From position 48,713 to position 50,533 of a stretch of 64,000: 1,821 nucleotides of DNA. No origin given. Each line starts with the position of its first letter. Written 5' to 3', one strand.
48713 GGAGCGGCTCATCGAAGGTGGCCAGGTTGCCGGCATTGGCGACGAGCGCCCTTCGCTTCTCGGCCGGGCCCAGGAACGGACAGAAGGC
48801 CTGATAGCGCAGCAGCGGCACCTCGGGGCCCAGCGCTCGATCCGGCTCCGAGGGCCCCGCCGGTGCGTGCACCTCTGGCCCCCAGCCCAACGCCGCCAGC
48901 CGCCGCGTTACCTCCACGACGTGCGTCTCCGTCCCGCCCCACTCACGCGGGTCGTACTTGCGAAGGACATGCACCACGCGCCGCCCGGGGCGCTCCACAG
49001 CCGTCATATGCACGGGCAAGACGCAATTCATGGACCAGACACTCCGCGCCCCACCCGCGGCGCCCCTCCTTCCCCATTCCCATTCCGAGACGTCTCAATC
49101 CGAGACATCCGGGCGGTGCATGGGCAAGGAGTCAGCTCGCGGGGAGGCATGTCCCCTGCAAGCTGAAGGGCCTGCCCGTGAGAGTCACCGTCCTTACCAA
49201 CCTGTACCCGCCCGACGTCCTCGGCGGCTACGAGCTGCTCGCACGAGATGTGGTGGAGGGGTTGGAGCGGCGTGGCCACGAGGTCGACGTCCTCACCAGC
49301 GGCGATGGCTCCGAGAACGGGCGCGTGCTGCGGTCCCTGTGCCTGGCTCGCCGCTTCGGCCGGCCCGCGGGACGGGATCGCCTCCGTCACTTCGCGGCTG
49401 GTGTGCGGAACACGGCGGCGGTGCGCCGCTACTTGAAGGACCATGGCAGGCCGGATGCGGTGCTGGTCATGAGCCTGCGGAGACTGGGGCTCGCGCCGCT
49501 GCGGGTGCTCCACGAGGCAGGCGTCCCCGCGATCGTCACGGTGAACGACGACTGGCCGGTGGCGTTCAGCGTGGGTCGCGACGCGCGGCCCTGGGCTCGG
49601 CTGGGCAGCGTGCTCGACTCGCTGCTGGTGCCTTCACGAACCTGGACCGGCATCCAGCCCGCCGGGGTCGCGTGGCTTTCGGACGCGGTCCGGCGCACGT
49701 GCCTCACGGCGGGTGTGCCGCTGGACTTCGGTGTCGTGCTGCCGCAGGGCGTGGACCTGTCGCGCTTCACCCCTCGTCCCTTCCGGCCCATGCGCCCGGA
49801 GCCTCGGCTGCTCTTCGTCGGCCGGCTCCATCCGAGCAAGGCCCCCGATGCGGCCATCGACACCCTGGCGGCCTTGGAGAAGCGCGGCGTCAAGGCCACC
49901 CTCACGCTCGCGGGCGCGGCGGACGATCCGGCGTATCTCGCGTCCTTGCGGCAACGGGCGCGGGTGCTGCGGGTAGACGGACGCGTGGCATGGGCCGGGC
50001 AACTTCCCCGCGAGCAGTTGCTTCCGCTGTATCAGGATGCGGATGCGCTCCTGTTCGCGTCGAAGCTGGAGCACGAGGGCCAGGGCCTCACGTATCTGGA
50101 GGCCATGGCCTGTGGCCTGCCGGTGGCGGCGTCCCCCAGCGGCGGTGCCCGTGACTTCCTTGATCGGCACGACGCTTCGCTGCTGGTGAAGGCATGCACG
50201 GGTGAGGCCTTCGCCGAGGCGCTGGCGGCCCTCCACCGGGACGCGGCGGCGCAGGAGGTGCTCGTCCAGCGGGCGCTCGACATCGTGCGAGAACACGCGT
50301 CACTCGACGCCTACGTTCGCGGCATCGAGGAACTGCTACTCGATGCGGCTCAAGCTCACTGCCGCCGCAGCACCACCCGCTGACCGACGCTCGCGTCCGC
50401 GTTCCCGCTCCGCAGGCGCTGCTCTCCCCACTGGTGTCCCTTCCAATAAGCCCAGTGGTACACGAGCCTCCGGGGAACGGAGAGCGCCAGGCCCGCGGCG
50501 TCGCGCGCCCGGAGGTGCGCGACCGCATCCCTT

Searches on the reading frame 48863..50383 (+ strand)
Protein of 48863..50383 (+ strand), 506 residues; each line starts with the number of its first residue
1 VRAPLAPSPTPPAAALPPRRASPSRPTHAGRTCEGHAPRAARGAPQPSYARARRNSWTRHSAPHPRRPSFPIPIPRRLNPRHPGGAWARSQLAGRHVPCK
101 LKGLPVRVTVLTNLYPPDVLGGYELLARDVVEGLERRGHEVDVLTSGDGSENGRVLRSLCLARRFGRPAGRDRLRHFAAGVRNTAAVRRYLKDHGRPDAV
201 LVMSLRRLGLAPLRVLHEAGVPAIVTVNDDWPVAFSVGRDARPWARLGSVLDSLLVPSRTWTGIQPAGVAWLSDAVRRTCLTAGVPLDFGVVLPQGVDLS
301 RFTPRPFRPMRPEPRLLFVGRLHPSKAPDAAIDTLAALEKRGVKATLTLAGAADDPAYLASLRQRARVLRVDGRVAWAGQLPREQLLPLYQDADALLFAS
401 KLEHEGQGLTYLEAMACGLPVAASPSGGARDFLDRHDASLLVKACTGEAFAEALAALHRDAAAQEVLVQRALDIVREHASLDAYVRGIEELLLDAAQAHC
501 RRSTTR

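Call 76: search_protein_families(library=pfam, proteins=[window:48863-50383:+], max_evalue=0.0001)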
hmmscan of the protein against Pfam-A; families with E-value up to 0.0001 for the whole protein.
window:48863-50383:+ (506 aa): 6 families
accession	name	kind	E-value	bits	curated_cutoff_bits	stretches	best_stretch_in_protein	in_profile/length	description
PF13692.12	Glyco_trans_1_4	-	2.2e-26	93.3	27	1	313-460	1-142/142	Glycosyl transferases group 1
PF00534.26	Glycos_transf_1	-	4.5e-26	91.9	26.4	1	313-471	15-169/172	Glycosyl transferases group 1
PF13439.12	Glyco_transf_4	-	5.7e-14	52.9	28.5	1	121-301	2-170/170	Glycosyltransferase Family 4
PF13579.12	Glyco_trans_4_4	-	8.9e-12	46.1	29.7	1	121-294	1-156/158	Glycosyl transferase 4-like domain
PF20706.3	GT4-conflict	-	1.6e-08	34.4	26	1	306-443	190-326/385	Family 4 Glycosyltransferase in conflict systems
PF13524.12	Glyco_trans_1_2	-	1.9e-07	31.6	25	1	346-483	16-137/144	Glycosyl transferase-like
